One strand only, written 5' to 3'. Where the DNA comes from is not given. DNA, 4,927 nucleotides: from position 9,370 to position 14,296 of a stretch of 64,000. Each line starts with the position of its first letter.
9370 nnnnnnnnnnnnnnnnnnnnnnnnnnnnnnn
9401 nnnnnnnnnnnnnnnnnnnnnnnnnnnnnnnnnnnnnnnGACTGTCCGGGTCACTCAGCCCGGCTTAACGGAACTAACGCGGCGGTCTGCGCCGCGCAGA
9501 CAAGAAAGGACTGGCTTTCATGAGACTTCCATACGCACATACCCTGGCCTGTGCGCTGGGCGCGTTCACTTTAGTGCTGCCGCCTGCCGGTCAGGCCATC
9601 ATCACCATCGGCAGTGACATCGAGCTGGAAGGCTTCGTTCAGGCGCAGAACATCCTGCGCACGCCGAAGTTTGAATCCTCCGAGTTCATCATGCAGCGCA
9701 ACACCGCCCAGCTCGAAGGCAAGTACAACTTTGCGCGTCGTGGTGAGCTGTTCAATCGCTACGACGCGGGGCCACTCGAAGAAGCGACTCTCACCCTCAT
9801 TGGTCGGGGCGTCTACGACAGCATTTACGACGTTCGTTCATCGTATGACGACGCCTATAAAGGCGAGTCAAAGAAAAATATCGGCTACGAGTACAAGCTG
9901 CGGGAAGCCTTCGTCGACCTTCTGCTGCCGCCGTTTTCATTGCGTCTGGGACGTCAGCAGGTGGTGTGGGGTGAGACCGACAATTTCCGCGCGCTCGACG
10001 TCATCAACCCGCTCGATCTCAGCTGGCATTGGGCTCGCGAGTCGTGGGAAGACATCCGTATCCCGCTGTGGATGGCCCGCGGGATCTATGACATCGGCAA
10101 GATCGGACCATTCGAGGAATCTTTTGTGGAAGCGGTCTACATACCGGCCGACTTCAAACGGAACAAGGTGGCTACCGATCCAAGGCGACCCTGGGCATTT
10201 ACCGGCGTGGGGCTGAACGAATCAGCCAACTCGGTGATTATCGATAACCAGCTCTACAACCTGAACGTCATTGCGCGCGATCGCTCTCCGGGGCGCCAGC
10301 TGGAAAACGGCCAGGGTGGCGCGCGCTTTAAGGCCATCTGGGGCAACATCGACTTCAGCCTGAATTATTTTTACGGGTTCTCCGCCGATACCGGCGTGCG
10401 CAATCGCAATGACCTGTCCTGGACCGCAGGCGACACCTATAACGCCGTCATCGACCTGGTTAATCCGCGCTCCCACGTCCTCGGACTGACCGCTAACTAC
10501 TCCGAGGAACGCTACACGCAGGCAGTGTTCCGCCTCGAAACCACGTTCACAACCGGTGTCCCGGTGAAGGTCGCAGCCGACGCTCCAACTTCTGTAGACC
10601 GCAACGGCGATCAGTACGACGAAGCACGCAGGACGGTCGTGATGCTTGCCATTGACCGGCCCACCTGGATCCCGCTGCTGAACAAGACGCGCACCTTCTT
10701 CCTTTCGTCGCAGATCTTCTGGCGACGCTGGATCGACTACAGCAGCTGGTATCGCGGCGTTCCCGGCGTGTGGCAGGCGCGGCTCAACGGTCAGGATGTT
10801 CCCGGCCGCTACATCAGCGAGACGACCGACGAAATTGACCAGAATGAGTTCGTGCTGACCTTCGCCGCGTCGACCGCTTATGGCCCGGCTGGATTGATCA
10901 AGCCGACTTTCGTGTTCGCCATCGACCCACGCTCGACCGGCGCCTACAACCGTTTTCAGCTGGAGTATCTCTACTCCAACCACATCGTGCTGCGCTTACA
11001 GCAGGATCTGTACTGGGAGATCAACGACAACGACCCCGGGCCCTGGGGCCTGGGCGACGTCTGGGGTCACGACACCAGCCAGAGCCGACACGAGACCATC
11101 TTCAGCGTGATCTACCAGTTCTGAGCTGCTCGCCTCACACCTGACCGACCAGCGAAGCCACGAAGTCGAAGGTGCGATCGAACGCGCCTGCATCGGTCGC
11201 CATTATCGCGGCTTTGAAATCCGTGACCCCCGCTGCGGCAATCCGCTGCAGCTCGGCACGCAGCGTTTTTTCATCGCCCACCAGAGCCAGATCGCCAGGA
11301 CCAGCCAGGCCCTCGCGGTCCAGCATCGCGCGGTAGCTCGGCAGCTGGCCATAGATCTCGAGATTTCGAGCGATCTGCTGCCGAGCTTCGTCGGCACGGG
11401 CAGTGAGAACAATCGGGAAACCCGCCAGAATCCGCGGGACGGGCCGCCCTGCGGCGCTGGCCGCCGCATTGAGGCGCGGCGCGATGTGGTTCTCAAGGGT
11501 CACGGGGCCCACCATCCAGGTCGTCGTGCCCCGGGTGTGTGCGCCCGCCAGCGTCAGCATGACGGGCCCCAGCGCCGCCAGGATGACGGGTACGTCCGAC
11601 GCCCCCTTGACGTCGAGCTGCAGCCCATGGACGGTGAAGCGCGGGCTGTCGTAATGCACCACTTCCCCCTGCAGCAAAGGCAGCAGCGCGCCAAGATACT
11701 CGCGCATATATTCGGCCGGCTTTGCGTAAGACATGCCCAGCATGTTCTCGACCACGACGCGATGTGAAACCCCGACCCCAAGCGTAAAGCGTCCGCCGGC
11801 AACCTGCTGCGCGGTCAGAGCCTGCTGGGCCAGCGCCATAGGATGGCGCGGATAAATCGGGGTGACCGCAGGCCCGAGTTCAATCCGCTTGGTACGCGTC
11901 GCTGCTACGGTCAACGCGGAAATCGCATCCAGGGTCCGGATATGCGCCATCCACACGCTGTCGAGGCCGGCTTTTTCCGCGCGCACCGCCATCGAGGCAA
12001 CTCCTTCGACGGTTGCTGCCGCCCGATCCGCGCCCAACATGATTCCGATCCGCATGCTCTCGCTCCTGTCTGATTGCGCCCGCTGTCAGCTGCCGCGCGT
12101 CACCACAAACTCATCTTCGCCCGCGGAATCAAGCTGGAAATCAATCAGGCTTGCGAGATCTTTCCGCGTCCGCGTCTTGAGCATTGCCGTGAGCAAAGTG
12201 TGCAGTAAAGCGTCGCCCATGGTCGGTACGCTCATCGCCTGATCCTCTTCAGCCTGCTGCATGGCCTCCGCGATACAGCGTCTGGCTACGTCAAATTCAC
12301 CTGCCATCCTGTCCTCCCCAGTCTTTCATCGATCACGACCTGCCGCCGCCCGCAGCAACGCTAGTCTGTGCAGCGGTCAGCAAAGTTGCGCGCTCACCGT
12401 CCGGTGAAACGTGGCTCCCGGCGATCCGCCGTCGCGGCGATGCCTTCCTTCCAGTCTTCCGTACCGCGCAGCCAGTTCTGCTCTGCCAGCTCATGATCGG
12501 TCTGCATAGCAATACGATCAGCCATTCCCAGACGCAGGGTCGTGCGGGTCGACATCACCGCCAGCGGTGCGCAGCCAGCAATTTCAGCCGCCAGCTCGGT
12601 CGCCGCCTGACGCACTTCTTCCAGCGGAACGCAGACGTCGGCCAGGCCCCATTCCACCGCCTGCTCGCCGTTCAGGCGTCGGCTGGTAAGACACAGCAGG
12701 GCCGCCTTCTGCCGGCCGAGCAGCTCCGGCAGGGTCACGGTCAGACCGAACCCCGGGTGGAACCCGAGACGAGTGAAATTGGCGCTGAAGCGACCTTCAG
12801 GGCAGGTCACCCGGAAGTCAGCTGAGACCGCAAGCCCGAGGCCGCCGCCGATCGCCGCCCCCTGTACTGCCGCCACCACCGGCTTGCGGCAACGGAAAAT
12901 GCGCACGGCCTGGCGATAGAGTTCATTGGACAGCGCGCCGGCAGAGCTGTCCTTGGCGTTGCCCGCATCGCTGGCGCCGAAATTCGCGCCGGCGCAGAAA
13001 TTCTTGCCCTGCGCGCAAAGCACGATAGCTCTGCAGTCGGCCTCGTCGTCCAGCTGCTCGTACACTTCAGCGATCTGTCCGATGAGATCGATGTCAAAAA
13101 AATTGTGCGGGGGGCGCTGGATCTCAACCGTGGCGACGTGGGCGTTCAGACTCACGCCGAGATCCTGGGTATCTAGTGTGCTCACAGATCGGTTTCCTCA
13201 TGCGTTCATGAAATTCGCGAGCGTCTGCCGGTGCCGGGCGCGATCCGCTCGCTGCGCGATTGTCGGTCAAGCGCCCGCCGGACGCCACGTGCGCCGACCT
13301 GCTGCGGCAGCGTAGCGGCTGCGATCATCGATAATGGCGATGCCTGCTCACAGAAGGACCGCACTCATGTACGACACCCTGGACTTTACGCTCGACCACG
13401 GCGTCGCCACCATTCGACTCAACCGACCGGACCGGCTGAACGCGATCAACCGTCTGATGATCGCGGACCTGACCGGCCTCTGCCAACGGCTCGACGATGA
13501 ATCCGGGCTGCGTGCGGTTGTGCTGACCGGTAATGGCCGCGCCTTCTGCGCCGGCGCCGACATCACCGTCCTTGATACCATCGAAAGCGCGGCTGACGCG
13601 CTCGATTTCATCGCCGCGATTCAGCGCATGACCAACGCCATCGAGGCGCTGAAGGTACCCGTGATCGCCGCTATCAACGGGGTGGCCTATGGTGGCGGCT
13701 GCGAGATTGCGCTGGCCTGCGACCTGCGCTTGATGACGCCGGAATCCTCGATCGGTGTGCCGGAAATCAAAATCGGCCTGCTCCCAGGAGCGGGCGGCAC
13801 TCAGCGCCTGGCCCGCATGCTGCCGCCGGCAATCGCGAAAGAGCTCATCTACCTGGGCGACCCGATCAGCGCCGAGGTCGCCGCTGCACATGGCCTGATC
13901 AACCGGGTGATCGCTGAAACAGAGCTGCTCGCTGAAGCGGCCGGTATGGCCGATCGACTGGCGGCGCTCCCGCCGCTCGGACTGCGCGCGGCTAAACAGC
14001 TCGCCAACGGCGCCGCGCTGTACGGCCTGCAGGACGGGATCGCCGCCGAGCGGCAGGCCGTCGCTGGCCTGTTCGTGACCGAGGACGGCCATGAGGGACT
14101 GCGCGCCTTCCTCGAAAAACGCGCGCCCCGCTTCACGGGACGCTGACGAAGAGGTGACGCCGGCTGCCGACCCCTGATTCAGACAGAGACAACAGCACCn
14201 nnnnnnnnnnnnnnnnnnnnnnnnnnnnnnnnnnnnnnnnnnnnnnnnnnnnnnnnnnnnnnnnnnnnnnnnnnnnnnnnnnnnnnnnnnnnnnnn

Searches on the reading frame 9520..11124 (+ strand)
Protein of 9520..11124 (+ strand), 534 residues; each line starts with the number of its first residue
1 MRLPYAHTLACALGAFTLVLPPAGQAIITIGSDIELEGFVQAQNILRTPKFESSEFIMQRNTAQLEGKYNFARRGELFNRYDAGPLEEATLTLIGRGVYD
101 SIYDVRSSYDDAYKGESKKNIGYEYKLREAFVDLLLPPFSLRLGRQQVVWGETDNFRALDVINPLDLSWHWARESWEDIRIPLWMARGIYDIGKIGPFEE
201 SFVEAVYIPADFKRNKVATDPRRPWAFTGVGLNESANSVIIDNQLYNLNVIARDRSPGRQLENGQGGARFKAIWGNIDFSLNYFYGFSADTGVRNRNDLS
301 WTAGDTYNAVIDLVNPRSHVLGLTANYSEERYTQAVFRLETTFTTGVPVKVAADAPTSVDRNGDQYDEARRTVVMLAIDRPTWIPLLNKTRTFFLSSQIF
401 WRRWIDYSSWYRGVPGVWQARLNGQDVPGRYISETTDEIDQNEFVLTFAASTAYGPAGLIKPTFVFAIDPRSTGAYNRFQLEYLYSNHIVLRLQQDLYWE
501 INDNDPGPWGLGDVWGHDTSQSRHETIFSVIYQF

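Call 38: search_protein_families(library=pfam, proteins=[window:9520-11124:+], max_evalue=0.00001)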
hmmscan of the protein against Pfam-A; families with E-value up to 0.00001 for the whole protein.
window:9520-11124:+ (534 aa): 1 family
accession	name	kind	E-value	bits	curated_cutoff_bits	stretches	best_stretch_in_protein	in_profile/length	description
PF06980.17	DUF1302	-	3.2e-22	79.7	23.2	1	88-479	95-490/541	Protein of unknown function (DUF1302)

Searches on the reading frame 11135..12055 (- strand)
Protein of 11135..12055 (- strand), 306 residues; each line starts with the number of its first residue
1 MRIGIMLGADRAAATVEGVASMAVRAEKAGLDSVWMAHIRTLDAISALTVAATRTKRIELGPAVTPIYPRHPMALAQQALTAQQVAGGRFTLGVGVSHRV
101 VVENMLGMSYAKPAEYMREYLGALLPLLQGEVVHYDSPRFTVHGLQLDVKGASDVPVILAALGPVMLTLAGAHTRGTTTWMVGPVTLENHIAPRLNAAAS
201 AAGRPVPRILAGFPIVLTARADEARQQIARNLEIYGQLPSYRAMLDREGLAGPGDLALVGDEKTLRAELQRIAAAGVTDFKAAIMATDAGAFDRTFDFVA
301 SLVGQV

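Call 38: search_protein_families(library=pfam, proteins=[window:11135-12055:-], max_evalue=0.00001)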
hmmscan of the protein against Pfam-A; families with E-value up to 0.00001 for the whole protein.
window:11135-12055:- (306 aa): 1 family
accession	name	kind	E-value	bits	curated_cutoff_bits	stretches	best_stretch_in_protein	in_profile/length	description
PF00296.26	Bac_luciferase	-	6e-49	167.5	27.9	1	4-259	4-266/314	Luciferase-like monooxygenase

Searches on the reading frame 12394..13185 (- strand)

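Call 38: search_protein_families(library=pfam, proteins=[window:12394-13185:-], max_evalue=0.00001)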
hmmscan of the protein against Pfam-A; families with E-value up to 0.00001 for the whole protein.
window:12394-13185:- (263 aa): 2 families
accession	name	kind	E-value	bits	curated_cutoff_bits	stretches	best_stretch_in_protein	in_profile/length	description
PF00378.25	ECH_1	-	4.6e-48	164.2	27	1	14-262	3-250/251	Enoyl-CoA hydratase/isomerase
PF16113.10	ECH_2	-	8.4e-32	111.4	27.2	1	24-200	8-186/335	Enoyl-CoA hydratase/isomerase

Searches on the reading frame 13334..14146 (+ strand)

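Call 39: search_protein_families(library=pfam, proteins=[window:13334-14146:+], max_evalue=0.00001)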
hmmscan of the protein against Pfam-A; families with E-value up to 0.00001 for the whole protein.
window:13334-14146:+ (270 aa): 2 families
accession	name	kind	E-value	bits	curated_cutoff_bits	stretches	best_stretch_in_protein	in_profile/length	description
PF00378.25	ECH_1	-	2.5e-61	207.6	27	1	22-269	4-250/251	Enoyl-CoA hydratase/isomerase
PF16113.10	ECH_2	-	6e-37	128.3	27.2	1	25-198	2-177/335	Enoyl-CoA hydratase/isomerase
